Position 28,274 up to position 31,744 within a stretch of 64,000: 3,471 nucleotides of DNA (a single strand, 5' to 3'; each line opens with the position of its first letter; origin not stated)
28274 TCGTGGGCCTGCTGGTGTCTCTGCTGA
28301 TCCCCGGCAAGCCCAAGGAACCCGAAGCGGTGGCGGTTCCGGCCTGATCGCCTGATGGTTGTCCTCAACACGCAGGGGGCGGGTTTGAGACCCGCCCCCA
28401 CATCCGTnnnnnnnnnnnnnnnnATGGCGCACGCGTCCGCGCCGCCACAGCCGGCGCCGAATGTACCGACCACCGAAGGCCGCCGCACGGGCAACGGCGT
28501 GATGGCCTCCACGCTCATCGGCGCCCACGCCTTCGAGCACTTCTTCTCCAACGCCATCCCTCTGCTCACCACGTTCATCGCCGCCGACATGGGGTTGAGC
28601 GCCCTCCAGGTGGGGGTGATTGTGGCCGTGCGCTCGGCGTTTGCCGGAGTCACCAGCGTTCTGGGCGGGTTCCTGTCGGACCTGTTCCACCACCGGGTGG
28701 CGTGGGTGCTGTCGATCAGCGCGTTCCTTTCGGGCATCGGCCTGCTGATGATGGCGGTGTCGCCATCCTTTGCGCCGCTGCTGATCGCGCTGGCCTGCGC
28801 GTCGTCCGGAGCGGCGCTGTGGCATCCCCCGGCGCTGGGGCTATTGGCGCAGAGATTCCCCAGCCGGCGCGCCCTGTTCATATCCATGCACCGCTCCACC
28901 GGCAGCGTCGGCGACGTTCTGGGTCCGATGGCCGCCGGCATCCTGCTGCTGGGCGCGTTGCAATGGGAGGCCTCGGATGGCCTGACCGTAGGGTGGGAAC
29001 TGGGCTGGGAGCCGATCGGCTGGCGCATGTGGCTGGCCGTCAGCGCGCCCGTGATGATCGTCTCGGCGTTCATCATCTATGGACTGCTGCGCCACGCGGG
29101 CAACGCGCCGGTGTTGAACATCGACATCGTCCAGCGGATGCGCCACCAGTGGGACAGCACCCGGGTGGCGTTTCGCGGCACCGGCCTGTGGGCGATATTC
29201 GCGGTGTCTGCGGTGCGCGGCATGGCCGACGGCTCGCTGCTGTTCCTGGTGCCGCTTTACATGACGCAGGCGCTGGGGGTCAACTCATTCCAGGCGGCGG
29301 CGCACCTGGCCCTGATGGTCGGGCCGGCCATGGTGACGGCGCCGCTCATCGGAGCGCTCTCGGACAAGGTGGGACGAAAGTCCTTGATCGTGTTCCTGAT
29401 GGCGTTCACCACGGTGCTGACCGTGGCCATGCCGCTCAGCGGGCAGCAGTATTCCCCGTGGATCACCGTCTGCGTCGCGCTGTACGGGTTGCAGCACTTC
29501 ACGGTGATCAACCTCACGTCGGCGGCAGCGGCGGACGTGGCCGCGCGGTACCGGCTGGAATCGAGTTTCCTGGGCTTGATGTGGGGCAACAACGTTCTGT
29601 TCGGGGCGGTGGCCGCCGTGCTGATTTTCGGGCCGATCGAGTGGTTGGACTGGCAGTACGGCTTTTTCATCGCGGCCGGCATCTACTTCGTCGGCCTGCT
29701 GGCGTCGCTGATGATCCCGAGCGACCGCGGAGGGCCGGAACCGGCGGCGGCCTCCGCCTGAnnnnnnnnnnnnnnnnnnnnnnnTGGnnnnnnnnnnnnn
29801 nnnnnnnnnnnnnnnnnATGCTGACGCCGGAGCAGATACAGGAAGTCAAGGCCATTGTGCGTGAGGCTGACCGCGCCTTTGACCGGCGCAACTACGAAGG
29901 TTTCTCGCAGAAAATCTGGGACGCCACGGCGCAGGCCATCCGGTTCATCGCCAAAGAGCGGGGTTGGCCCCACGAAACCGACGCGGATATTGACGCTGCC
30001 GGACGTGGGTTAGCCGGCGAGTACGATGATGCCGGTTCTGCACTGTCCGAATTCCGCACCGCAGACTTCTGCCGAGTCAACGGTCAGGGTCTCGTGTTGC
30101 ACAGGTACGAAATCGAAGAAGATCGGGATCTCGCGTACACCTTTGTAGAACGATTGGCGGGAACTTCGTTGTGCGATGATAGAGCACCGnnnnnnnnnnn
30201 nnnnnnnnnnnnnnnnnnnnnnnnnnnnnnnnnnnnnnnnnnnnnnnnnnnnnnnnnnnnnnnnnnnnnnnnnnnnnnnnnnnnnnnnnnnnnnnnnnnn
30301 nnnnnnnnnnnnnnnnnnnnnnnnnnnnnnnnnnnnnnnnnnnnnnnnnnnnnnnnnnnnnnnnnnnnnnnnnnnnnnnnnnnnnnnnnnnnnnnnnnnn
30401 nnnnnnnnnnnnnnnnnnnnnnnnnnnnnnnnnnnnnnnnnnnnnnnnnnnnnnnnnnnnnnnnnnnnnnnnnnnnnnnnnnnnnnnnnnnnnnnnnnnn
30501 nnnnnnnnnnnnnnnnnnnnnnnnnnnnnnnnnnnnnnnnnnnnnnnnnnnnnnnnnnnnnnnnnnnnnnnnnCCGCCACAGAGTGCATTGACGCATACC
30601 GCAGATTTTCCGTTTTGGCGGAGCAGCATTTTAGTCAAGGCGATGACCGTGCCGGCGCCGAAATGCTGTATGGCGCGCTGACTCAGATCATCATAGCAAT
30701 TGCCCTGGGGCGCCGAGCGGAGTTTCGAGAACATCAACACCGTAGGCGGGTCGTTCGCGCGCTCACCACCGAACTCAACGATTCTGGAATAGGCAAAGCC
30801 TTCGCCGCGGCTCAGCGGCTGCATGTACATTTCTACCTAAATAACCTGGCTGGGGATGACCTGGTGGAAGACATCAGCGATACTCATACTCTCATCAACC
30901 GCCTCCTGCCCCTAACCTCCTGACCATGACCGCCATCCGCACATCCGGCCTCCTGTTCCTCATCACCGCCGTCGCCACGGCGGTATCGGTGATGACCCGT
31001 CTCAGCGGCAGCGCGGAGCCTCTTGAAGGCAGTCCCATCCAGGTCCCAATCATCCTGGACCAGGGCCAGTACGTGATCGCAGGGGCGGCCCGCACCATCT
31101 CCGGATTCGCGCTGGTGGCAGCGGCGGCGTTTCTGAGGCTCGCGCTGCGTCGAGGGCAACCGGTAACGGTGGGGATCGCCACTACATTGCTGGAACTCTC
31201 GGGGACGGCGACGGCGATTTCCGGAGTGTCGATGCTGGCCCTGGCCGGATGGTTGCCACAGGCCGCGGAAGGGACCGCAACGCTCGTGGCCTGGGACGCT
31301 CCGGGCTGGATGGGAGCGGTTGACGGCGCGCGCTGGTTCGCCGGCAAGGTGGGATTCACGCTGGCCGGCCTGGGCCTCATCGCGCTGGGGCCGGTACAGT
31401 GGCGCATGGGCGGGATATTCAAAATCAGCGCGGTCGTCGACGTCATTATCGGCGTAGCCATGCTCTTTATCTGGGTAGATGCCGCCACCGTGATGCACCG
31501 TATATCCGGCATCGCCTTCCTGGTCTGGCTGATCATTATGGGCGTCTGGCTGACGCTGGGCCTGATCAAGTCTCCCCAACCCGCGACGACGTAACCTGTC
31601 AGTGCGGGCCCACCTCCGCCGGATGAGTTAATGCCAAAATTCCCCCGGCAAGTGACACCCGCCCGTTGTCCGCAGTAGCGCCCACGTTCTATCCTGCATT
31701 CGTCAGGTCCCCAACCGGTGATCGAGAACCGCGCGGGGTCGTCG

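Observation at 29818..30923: PaREP1 operon: His-less tandem dimer followed by a His-retaining monomer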

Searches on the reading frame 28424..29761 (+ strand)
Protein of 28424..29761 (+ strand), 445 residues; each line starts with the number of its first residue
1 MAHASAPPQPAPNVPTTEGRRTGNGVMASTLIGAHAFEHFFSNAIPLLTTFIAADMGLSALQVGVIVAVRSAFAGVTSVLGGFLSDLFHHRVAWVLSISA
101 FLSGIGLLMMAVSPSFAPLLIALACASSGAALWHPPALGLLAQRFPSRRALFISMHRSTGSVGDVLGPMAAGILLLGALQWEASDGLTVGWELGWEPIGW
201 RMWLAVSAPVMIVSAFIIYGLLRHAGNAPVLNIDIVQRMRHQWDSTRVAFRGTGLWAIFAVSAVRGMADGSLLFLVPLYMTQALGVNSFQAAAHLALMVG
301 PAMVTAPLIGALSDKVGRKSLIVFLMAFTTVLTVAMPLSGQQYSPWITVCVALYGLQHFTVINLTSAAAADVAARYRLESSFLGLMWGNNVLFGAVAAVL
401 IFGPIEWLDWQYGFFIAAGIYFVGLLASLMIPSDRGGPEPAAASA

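Call 23: search_protein_families(library=pfam, proteins=[window:28424-29761:+], max_evalue=0.1)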
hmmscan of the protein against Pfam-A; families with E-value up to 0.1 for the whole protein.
window:28424-29761:+ (445 aa): 2 families
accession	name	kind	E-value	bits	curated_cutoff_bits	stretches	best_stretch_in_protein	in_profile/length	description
PF07690.21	MFS_1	-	1.3e-29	103.7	33.4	1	41-385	12-334/347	Major Facilitator Superfamily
PF13347.12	MFS_2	-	6.6e-05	22.1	27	1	47-374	19-344/427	MFS/sugar transport protein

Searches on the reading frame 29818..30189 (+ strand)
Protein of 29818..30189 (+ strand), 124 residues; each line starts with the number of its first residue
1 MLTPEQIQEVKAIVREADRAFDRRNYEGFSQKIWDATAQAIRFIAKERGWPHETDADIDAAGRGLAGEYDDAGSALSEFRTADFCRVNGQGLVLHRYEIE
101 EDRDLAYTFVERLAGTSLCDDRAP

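Call 33: search_solved_structures(query=A3, max_evalue=10, show_alignments=2)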
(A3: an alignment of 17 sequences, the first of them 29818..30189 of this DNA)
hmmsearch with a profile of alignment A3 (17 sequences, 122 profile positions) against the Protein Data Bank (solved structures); distinct sequences matched with E-value up to 10: 2.
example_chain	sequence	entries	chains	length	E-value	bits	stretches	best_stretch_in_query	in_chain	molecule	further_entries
6igz_F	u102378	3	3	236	0.65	13.2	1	39-60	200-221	PsaF | Photosystem I reaction center subunit III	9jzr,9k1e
9k81_A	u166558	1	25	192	1.2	12.3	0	43-73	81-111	Fiber-n7-Zn1-HEHE-74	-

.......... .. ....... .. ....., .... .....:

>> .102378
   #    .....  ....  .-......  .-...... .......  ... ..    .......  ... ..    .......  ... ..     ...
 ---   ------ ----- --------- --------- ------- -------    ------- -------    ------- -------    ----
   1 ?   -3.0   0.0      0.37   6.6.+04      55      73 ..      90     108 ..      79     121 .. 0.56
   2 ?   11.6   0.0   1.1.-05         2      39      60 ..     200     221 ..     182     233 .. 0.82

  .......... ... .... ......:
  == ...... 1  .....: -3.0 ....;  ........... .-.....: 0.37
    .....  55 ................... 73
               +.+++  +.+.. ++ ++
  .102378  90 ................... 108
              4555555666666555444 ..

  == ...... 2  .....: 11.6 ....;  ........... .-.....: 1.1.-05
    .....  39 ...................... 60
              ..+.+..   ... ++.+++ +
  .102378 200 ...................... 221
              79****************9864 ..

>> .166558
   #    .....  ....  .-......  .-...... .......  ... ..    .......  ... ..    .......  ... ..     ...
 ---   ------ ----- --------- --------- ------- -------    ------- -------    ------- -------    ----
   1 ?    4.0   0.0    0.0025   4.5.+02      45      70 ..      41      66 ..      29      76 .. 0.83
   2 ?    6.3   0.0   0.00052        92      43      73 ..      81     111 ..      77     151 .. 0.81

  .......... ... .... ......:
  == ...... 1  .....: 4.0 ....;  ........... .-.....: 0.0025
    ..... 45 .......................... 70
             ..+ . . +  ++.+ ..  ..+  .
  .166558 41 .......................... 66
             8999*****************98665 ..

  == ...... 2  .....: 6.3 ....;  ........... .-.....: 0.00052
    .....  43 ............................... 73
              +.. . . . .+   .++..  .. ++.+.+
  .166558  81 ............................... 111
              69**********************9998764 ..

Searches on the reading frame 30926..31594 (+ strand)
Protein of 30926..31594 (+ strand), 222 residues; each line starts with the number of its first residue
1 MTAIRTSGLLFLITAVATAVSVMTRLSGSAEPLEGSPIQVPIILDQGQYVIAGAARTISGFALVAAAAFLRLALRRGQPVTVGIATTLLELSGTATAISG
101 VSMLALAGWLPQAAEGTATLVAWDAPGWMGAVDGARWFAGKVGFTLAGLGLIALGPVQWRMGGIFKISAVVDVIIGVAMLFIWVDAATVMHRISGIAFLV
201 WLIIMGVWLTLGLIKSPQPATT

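Call 23: search_protein_families(library=pfam, proteins=[window:30926-31594:+], max_evalue=0.1)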
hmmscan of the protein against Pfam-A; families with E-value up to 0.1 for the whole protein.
window:30926-31594:+ (222 aa): 1 family
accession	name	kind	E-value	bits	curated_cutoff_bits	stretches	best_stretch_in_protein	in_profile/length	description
PF14329.11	DUF4386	-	0.00022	21.6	27.6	1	7-210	2-207/210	Domain of unknown function (DUF4386)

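Call 51: search_protein_families(library=padloc, proteins=[window:30926-31591:+], max_evalue=0.1)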
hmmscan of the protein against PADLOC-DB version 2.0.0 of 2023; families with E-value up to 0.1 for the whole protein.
window:30926-31591:+ (222 aa): 0 families
